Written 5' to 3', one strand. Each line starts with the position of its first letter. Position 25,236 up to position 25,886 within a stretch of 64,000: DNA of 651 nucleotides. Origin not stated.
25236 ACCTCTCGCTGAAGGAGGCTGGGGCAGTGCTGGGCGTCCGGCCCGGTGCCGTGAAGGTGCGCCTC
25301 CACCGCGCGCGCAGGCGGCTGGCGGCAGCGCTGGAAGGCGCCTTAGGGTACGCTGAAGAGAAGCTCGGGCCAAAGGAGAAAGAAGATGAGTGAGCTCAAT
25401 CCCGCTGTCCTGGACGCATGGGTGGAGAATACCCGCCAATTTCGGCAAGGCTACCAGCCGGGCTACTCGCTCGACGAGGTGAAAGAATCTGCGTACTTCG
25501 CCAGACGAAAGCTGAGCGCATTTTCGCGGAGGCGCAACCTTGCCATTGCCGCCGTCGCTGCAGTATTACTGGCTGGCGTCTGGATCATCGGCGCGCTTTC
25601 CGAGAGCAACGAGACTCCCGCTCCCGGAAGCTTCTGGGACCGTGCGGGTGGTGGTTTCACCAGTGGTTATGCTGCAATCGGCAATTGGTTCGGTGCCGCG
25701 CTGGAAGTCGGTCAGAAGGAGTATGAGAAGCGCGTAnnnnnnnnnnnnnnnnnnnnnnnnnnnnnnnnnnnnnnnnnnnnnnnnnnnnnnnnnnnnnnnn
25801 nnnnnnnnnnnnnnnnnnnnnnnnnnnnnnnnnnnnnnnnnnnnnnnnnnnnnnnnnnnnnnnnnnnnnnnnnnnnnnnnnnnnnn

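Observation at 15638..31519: Four paralogous extracytoplasmic proteins sharing an unrecognised ~250-aa module (EPWH-GNGY ... YFRxYGE-VIAEGI) within 16 kb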

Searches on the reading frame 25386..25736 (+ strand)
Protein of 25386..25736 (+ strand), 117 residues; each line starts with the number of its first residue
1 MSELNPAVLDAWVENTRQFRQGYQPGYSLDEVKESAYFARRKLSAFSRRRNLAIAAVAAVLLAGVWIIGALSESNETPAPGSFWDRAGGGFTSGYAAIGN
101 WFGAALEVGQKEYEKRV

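Call 81: search_protein_families(library=pfam, proteins=[window:25386-25736:+], max_evalue=10)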
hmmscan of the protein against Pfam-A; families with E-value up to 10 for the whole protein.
seq(117 aa): 0 families
